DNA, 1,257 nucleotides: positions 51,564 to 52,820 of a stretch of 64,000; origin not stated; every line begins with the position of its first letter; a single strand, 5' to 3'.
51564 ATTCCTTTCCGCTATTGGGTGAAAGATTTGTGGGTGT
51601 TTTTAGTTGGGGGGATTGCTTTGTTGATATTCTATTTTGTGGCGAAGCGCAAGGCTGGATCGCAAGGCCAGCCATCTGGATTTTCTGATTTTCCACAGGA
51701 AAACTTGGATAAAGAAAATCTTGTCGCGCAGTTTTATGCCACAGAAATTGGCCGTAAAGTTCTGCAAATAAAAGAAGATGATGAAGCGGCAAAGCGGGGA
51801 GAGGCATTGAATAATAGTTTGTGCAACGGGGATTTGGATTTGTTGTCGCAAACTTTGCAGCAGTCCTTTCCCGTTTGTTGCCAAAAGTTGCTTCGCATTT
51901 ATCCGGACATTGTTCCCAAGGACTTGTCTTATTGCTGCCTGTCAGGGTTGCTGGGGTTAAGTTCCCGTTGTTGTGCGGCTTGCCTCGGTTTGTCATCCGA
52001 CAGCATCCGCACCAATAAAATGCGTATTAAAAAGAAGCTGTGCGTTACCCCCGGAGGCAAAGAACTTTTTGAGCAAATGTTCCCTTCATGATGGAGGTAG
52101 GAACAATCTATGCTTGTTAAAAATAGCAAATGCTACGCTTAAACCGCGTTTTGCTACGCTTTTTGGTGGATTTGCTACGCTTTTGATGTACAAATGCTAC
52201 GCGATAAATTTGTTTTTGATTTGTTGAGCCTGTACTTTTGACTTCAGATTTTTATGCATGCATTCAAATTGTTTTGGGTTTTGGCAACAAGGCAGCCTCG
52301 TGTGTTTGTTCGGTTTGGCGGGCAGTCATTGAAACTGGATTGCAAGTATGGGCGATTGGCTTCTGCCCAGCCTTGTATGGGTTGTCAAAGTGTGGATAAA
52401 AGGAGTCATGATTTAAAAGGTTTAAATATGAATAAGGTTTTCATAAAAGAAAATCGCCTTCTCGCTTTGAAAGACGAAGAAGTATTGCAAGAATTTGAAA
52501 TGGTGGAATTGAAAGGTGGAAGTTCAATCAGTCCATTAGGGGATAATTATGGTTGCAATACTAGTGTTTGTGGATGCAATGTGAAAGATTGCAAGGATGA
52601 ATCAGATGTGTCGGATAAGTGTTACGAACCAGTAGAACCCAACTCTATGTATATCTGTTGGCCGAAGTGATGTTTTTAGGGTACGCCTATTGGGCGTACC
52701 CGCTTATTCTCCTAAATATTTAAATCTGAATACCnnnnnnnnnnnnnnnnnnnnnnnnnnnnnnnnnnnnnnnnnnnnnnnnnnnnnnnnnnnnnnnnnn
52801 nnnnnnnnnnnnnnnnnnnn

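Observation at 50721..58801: Compact radical-SAM/SPASM RiPP cluster with its own transmembrane regulator, an in-operon outer-membrane barrel and a C39 exporter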

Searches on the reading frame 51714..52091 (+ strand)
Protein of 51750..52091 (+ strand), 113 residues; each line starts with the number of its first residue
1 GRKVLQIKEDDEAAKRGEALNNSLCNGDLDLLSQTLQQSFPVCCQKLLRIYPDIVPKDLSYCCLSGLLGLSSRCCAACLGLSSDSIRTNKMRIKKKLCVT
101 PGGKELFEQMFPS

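Call 49: search_solved_structures(query=A4, max_evalue=10, show_alignments=2)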
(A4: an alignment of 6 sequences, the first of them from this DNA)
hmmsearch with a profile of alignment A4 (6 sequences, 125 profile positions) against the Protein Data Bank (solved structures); distinct sequences matched with E-value up to 10: 3.
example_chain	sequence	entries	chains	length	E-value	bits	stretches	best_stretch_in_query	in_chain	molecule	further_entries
5njt_p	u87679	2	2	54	0.63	13.4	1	55-90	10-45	50S ribosomal protein L32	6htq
3j3v_0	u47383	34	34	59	0.65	13.3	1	55-91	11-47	50S ribosomal protein L32 | 50S ribosomal protein bL32 | Large ribosomal subunit protein bL32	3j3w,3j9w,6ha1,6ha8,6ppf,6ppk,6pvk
3sv1_A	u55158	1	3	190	0.92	12.8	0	23-71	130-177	Amyloid beta A4 precursor protein-binding family A member 2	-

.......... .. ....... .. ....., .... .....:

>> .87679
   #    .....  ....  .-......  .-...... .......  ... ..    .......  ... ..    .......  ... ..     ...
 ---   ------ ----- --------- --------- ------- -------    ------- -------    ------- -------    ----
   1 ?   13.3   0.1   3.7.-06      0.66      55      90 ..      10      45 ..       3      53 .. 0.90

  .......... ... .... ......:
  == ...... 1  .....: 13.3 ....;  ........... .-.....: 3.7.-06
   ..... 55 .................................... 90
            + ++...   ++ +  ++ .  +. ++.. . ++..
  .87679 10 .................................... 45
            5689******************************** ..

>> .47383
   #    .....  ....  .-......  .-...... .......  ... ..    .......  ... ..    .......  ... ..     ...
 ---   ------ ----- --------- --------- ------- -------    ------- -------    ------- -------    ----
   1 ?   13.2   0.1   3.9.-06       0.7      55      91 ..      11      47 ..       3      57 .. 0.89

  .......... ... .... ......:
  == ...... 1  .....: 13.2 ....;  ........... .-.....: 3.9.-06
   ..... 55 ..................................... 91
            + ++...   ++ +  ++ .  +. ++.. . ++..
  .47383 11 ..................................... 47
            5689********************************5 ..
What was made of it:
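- Tried and rejected: A profile search of PDB sequences with the regulator's C-terminal domain found nothing meaningful (call 49).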

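Call 50: search_protein_families(library=ncbifam, proteins=[window:51750-52091:+], max_evalue=10)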
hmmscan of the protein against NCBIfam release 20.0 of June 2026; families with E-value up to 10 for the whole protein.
window:51750-52091:+ (113 aa): 2 families
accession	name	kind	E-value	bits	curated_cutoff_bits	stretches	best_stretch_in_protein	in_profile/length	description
NF053779.1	BT3442_fam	equivalog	4.5e-06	25.7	940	1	29-100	478-548/563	BT3442 family protein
NF052445.1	RespRegMctR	equivalog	0.18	11.2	300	1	69-100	159-190/205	two-component system response regulator MctR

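Call 63: search_protein_families(library=pfam, alignment_id=A4, max_evalue=10)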
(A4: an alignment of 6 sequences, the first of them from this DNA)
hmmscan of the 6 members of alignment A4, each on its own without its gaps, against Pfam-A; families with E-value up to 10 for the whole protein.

A. member 1, seq(125 aa): 2 families
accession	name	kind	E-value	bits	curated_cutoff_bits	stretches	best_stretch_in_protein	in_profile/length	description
PF08281.18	Sigma70_r4_2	-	0.15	12.2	25.7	1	77-109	22-54/54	Sigma-70, region 4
PF09832.14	DUF2059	-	0.17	12.4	23.6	1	4-19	23-38/60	Uncharacterized protein conserved in bacteria (DUF2059)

B. families by the number of members that match (of 6 scanned): 6 families
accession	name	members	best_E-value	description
PF00196.25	GerE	2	0.034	Bacterial regulatory proteins, luxR family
PF09509.15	Hypoth_Ymh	2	0.088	Protein of unknown function (Hypoth_ymh)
PF09832.14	DUF2059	2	0.12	Uncharacterized protein conserved in bacteria (DUF2059)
PF08281.18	Sigma70_r4_2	2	0.14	Sigma-70, region 4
PF14062.11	DUF4253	1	0.079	Domain of unknown function (DUF4253)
PF04545.22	Sigma70_r4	1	0.12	Sigma-70, region 4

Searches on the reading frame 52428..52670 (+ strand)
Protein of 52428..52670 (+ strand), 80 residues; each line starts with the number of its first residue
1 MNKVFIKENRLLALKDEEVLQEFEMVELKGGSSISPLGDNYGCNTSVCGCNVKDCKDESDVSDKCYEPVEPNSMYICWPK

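Call 3: search_protein_families(library=ncbifam, proteins=[window:52428-52670:+], max_evalue=0.01)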
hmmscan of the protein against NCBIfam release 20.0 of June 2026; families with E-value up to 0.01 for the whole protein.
window:52428-52670:+ (80 aa): 0 families

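Call 4: search_protein_families(library=pfam, proteins=[window:52428-52670:+], max_evalue=0.01)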
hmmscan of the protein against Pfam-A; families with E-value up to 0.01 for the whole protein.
window:52428-52670:+ (80 aa): 0 families

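Call 50: search_protein_families(library=ncbifam, proteins=[window:52428-52670:+], max_evalue=10)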
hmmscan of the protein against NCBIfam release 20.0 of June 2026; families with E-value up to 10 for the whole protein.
window:52428-52670:+ (80 aa): 1 family
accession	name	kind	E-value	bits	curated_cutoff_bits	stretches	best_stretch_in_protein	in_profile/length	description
TIGR04149.1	GG_sam_targ_CFB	domain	0.083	12.8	25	1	17-50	14-33/43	TIGR04149 family rSAM-modified RiPP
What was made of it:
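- On GG-Bacteroidales system (TIGR04148/TIGR04149/TIGR04150): 12.8 bits, E=0.083, against a cut-off of 25 (call 50).
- Closest known: GG-Bacteroidales system. Same: The leader shows a faint hit to TIGR04149 (12.8 bits, E=0.083) (call 50).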
